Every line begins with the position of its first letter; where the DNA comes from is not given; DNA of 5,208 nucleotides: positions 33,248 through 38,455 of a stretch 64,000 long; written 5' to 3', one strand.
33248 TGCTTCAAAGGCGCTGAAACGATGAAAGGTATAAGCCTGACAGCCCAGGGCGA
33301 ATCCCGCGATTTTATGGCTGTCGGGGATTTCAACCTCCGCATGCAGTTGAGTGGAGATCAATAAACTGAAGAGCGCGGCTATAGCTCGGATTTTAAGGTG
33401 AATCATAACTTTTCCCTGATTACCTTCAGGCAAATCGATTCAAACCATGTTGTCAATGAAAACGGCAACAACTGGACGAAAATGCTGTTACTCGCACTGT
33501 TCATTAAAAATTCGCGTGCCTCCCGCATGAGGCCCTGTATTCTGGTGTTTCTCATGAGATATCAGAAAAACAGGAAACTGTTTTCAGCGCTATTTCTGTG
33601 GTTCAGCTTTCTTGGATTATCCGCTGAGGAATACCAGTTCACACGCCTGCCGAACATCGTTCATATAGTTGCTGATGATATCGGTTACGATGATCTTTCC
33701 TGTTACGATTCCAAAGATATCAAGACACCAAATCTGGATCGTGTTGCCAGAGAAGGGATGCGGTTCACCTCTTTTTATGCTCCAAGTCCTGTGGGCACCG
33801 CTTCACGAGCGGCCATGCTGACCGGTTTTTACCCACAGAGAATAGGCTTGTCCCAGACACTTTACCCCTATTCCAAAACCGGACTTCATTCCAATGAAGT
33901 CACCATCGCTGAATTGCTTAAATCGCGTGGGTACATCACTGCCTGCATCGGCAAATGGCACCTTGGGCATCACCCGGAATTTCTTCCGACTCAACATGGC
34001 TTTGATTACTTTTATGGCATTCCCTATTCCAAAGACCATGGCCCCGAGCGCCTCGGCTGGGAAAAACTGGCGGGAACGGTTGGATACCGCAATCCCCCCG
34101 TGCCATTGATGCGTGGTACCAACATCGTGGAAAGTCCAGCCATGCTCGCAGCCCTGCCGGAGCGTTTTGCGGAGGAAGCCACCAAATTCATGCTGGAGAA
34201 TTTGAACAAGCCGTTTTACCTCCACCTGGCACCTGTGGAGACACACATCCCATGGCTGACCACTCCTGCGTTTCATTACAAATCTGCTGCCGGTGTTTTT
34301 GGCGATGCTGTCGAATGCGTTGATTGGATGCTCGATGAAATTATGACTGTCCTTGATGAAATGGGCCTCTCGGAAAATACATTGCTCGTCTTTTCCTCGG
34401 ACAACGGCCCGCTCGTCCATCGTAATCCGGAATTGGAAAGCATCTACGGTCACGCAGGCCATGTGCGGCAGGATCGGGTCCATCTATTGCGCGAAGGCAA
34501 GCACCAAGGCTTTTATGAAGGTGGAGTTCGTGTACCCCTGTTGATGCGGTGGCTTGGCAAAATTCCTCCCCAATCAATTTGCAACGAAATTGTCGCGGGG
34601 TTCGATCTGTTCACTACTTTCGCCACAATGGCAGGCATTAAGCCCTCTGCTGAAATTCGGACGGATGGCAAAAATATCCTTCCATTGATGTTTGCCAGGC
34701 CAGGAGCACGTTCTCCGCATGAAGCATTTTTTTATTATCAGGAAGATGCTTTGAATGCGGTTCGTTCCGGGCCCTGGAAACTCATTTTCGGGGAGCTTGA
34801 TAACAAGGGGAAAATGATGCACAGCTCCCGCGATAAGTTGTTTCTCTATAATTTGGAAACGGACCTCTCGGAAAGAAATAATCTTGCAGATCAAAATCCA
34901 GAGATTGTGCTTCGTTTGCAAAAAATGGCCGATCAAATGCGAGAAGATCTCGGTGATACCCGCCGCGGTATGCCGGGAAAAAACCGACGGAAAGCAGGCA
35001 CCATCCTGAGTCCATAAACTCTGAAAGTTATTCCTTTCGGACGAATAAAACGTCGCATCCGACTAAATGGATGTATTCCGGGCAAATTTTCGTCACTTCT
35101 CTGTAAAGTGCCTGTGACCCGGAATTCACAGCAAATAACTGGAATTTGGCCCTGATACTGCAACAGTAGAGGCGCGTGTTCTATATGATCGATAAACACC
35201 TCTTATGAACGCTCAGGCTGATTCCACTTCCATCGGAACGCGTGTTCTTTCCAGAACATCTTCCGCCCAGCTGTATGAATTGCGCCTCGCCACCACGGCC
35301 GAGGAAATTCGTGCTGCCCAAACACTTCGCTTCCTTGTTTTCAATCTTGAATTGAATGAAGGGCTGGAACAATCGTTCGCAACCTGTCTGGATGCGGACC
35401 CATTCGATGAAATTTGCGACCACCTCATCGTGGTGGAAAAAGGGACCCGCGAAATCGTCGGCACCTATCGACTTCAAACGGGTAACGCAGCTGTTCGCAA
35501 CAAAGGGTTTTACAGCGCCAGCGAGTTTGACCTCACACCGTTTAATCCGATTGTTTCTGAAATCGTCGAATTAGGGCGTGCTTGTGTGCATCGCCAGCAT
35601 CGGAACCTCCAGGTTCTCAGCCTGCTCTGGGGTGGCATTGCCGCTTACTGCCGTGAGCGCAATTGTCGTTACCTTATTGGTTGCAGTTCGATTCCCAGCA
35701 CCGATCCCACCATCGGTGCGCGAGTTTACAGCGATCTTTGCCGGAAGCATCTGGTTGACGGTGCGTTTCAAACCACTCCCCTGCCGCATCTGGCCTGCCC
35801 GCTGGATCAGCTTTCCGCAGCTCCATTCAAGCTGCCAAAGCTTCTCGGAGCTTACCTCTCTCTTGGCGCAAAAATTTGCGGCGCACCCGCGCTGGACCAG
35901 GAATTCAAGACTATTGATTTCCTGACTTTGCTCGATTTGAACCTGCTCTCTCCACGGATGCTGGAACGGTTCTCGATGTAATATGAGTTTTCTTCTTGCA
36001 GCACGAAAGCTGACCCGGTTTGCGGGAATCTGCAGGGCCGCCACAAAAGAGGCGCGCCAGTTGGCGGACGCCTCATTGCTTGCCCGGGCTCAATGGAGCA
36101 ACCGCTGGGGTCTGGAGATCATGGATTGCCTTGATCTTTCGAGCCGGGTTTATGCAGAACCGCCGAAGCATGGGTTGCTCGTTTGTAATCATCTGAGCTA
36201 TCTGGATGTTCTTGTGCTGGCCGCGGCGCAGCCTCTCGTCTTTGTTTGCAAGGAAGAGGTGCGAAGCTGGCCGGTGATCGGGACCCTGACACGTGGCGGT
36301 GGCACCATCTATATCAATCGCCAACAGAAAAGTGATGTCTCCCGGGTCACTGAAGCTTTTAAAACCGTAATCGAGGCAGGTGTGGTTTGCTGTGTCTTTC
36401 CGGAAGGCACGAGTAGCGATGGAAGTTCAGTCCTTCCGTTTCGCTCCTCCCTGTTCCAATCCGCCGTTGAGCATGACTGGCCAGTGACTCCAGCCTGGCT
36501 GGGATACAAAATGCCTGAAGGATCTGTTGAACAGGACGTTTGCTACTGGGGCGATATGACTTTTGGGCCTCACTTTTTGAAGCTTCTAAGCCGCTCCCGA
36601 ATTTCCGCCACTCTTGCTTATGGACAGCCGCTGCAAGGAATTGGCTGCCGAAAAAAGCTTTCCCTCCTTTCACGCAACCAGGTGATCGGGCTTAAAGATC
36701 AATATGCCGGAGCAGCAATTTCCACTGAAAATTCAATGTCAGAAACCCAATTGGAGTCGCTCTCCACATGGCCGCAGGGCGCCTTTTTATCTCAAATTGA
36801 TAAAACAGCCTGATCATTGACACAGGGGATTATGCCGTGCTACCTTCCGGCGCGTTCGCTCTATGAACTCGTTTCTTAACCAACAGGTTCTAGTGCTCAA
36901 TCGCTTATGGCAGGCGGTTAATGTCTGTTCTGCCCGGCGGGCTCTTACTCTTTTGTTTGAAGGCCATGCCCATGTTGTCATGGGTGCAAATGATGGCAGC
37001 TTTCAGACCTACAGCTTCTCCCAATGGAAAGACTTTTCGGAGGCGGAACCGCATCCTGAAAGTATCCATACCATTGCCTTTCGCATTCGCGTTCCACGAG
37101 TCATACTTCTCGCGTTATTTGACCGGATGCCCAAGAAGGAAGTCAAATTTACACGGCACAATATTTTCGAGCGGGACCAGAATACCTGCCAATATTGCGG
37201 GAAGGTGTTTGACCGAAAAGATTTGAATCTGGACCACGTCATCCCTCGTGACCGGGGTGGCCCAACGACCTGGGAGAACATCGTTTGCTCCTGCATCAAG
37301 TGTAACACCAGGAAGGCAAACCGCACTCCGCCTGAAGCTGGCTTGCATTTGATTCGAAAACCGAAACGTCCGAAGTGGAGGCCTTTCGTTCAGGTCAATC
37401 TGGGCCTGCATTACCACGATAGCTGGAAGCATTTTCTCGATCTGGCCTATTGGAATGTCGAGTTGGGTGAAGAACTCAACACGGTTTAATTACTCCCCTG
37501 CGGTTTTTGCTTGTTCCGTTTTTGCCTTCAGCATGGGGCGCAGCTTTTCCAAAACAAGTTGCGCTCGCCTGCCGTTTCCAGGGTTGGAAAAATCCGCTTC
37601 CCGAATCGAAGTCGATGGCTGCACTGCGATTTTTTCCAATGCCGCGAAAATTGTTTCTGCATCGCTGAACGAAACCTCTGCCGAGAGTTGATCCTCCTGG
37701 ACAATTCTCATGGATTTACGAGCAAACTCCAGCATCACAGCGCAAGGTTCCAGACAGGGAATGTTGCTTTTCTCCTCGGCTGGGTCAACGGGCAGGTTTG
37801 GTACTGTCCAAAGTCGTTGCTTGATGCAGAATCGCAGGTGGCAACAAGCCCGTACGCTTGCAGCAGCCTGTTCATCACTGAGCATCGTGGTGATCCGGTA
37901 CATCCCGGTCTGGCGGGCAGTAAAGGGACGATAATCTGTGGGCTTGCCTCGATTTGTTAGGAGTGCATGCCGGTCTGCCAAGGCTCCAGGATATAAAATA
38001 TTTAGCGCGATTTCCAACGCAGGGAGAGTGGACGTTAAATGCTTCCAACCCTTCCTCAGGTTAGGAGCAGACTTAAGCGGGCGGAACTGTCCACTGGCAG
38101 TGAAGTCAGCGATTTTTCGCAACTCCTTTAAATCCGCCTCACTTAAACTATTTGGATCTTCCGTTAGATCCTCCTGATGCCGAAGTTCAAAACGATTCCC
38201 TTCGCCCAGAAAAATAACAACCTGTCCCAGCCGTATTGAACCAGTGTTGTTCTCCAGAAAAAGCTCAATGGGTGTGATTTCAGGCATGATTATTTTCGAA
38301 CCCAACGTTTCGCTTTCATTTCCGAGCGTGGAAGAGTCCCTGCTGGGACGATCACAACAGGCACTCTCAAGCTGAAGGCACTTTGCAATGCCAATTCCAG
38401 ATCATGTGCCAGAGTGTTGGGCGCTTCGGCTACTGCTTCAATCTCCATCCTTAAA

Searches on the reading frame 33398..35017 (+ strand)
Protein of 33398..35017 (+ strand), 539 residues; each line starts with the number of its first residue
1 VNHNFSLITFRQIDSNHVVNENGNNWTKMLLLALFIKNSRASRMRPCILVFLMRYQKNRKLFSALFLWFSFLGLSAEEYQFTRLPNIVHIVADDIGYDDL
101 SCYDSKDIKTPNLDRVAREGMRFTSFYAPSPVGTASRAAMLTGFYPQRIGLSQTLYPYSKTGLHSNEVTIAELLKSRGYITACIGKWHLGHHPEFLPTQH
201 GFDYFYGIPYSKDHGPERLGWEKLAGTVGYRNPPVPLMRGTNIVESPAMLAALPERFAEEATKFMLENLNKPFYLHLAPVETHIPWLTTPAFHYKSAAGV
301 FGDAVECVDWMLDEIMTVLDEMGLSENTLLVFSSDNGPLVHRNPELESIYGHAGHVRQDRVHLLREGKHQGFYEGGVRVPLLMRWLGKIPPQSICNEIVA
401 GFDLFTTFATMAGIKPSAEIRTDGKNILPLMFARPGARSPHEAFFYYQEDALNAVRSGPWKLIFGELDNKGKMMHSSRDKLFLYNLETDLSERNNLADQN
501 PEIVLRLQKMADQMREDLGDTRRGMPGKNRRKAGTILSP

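Call 11: search_protein_families(library=ncbifam, max_evalue=1e-10, proteins=[window:33398-35017:+])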
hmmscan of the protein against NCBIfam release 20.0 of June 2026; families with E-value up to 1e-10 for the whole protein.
window:33398-35017:+ (539 aa): 4 families
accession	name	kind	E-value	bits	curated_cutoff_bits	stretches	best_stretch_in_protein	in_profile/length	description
NF010322.0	PRK13759.1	equivalog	5.5e-34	117.5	481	1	83-202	5-116/486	arylsulfatase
TIGR03417.1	chol_sulfatase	equivalog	5e-30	104.8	433.45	1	85-190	3-104/500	choline-sulfatase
NF052527.1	Mn_arylsulf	exception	2.3e-18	66.4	850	1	85-189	2-103/479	manganese-dependent arylsulfatase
NF045661.1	HdlasePehA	equivalog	2.7e-16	59.3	900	0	86-186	4-99/506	phosphoric/sulfuric ester hydrolase PehA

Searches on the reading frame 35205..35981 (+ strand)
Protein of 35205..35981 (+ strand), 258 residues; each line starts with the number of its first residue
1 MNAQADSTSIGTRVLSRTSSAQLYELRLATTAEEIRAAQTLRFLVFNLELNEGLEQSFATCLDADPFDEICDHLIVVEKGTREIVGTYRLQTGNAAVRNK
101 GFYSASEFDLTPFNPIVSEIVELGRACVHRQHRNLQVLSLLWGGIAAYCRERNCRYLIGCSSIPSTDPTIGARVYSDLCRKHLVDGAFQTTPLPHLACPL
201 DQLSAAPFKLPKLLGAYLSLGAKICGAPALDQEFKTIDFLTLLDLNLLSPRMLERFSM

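Call 11: search_protein_families(library=ncbifam, max_evalue=1e-10, proteins=[window:35205-35981:+])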
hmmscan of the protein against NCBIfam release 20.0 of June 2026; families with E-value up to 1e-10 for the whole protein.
window:35205-35981:+ (258 aa): 3 families
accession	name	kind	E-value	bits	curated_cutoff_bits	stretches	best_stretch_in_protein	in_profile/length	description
NF052555.1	OrAlActfOlsBBRUA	equivalog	3.3e-47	161.3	320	1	11-256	13-270/278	l-ornithine N(alpha)-acyltransferase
NF052554.1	OrAlActfOlsBRHOCB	equivalog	5.7e-42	144.2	350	1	20-254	4-251/256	L-ornithine N(alpha)-acyltransferase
NF052615.1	orn_lipid_OlsF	equivalog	1.2e-19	70.3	620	1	50-169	335-455/570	bifunctional ornithine lipid synthase OlsF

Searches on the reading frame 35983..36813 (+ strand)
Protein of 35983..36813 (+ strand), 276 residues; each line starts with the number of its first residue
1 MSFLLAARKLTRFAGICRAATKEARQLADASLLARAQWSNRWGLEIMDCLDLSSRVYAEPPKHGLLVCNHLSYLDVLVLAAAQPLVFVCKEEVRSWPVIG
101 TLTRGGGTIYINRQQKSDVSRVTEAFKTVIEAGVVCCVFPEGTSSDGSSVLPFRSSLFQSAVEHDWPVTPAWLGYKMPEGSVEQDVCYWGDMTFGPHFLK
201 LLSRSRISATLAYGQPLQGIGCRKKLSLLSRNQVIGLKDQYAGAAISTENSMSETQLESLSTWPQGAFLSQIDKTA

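Call 11: search_protein_families(library=ncbifam, max_evalue=1e-10, proteins=[window:35983-36813:+])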
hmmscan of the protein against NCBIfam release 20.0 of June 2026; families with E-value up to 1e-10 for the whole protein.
window:35983-36813:+ (276 aa): 4 families
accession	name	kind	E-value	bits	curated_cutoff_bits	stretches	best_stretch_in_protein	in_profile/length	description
NF052552.1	LyOrLpactfOlsARHOCB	equivalog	1.8e-40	138.7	300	1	49-234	72-264/271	lyso-ornithine lipid O-acyltransferase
NF052553.1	LyOrLpactfOlsABRUA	equivalog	2.6e-31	108.7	300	1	65-227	68-244/263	lyso-ornithine lipid O-acyltransferase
TIGR00530.1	AGP_acyltrn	subfamily_domain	8.3e-23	80.6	102.95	1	62-172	16-128/130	1-acylglycerol-3-phosphate O-acyltransferase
NF006386.0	PRK08633.1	equivalog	9.4e-12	43.5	1221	1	64-174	443-552/1147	acyl-[ACP]--phospholipid O-acyltransferase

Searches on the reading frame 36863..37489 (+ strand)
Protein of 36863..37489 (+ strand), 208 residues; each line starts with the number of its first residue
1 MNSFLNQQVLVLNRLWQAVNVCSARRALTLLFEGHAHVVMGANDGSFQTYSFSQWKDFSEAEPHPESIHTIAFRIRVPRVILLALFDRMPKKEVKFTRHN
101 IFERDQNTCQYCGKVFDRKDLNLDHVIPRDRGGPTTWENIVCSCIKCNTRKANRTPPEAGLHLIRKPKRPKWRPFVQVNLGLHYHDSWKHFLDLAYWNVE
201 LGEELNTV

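Call 11: search_protein_families(library=ncbifam, max_evalue=1e-10, proteins=[window:36863-37489:+])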
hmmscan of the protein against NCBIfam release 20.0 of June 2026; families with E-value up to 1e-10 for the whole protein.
window:36863-37489:+ (208 aa): 2 families
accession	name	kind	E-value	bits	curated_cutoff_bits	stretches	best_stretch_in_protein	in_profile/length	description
NF049971.1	CRISPR_Cas9d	exception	2.7e-14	52.8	375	1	90-176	529-613/986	type II CRISPR RNA-guided endonuclease Cas9d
NF040563.1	guided_IscB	equivalog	6.7e-14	51.7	175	1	93-155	180-239/314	RNA-guided endonuclease IscB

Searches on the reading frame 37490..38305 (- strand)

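Call 11: search_protein_families(library=ncbifam, max_evalue=1e-10, proteins=[window:37490-38305:-])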
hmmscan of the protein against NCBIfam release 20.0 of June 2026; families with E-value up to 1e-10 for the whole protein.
window:37490-38305:- (271 aa): 1 family
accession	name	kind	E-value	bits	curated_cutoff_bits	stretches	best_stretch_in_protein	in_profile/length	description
NF002672.0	PRK02395.1-4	subfamily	2.1e-17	63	435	1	22-203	299-478/486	hypothetical protein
